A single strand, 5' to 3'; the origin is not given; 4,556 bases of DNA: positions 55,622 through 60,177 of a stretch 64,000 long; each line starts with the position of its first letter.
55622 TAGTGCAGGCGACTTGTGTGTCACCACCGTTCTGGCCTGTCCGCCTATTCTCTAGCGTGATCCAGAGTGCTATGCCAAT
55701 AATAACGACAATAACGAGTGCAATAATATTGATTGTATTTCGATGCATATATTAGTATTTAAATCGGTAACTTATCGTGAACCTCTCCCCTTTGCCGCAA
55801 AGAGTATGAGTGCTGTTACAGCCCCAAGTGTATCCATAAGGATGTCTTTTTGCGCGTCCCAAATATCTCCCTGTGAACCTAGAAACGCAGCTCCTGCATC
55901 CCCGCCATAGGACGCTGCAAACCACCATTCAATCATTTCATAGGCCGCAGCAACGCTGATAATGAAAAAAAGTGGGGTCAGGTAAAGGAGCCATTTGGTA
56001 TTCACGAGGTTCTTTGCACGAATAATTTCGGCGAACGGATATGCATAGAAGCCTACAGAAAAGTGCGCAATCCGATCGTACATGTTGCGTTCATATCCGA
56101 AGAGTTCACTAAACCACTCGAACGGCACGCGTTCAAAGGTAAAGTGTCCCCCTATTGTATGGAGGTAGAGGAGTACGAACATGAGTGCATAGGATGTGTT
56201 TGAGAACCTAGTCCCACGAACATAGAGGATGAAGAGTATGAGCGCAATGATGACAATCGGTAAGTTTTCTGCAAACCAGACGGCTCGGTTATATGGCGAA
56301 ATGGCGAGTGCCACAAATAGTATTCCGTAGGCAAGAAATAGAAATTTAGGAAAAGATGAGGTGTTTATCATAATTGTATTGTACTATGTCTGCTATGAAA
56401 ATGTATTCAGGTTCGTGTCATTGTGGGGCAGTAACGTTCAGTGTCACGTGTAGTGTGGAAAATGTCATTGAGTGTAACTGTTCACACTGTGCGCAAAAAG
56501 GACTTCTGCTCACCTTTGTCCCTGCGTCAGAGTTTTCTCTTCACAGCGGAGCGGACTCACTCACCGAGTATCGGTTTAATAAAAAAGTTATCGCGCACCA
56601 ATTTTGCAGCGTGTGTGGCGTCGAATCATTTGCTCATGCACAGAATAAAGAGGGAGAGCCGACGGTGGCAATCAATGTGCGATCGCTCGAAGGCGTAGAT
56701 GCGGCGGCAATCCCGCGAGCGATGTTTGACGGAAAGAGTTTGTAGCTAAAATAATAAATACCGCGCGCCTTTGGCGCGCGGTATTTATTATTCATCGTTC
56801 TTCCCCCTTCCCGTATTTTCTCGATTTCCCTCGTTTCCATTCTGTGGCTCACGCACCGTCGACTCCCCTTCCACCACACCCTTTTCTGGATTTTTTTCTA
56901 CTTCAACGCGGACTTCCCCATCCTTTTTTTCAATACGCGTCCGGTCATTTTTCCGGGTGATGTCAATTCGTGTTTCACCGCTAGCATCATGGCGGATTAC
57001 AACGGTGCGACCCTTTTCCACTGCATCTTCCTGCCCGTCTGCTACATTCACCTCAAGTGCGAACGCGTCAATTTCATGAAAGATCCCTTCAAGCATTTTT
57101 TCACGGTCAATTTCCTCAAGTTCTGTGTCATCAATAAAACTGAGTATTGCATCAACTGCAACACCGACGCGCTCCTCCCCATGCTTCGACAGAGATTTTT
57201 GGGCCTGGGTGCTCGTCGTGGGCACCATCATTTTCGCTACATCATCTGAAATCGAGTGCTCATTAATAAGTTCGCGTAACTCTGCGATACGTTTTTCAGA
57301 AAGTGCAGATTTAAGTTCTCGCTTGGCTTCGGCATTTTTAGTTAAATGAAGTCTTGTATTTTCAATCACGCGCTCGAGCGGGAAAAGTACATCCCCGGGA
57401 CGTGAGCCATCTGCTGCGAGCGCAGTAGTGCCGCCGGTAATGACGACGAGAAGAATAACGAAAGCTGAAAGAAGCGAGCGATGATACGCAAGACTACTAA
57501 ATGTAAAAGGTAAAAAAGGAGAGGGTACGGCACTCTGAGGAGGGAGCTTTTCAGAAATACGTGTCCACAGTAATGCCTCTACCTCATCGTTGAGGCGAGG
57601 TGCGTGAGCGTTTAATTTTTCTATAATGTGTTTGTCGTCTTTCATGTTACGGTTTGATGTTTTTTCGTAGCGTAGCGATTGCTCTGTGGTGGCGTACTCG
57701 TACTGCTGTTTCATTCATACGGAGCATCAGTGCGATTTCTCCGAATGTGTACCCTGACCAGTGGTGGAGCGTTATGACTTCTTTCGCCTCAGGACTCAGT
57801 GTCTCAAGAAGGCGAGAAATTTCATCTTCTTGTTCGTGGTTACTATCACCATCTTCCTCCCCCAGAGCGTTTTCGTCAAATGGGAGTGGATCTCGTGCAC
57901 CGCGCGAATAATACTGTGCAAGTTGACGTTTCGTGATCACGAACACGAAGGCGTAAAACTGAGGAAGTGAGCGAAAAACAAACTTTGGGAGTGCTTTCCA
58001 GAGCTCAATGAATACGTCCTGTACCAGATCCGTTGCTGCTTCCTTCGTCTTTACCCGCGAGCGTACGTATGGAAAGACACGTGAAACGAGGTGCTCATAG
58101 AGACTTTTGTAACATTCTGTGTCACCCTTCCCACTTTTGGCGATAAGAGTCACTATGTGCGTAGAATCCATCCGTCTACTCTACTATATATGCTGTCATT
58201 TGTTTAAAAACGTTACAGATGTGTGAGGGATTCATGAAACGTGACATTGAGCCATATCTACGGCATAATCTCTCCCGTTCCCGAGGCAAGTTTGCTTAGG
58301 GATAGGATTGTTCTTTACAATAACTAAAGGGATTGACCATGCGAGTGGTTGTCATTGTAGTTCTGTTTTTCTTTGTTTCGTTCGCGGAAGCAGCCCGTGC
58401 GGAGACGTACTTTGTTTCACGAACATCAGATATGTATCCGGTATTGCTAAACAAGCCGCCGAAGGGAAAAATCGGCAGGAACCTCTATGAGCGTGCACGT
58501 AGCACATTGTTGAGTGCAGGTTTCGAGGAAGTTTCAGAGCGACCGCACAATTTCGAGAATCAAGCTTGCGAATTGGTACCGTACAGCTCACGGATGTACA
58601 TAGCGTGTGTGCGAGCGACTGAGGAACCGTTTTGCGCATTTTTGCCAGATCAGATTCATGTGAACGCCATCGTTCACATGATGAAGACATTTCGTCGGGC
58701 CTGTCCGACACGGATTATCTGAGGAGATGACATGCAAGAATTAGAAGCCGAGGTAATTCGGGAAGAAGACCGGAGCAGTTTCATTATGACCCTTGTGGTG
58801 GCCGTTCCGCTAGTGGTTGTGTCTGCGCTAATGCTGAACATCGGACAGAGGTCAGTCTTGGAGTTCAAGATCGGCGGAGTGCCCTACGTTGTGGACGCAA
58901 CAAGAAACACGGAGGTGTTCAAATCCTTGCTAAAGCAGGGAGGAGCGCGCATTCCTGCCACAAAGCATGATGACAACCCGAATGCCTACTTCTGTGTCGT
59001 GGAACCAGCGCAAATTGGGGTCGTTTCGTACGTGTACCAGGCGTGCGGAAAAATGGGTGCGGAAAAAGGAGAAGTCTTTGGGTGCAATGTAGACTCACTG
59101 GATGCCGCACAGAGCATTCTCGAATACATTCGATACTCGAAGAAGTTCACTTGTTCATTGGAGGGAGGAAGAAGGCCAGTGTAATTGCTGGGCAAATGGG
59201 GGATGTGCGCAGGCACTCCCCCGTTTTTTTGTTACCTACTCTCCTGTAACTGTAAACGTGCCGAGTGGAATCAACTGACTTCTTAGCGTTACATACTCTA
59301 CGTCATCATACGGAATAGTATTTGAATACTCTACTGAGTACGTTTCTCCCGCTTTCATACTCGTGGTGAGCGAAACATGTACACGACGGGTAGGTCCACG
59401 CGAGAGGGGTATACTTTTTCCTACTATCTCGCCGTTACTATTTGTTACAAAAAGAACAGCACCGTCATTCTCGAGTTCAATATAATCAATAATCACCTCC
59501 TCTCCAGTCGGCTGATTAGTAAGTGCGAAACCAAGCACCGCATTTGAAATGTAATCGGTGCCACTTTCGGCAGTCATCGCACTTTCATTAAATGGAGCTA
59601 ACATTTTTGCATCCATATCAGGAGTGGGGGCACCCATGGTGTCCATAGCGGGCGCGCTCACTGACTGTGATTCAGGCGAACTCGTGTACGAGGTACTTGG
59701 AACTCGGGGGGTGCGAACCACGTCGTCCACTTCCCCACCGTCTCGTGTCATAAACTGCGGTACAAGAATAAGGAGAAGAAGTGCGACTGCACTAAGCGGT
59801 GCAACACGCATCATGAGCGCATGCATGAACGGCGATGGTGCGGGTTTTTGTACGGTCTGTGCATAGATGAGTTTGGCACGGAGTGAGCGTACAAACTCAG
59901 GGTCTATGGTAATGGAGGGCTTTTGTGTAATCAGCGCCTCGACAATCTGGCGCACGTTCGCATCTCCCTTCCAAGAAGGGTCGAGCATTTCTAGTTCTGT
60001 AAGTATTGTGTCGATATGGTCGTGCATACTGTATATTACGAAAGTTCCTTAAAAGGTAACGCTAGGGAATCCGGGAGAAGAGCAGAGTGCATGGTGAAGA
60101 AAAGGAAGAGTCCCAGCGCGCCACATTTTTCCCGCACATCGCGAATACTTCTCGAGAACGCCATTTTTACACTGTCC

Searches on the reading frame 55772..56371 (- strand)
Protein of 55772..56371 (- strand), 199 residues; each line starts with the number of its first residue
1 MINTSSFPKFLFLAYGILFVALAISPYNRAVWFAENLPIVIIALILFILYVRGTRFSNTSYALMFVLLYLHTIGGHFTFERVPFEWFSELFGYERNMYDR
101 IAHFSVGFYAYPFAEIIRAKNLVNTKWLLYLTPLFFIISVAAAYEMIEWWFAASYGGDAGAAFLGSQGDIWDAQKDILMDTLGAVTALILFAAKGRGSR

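Call 69: search_protein_families(library=pfam, proteins=[window:55772-56371:-], max_evalue=0.0001)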
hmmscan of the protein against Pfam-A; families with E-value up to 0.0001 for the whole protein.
window:55772-56371:- (199 aa): 1 family
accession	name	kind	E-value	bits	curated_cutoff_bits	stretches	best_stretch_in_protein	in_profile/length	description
PF09997.14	DUF2238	-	1.2e-47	161.8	26.4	1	42-179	2-139/140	Predicted membrane protein (DUF2238)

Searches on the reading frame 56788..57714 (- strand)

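Call 69: search_protein_families(library=pfam, proteins=[window:56788-57714:-], max_evalue=0.0001)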
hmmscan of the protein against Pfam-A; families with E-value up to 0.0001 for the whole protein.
window:56788-57714:- (308 aa): 1 family
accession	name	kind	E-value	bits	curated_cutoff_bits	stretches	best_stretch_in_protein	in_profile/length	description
PF18915.5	DUF5667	-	2.8e-10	40.9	27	1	104-177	2-73/99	Domain of unknown function (DUF5667)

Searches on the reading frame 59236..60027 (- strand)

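Call 69: search_protein_families(library=pfam, proteins=[window:59236-60027:-], max_evalue=0.0001)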
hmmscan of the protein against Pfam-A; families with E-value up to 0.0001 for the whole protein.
window:59236-60027:- (263 aa): 1 family
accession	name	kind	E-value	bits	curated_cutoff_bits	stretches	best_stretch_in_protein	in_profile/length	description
PF23951.1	DUF7282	-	9.1e-05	23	27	0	170-231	6-72/112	Domain of unknown function (DUF7282)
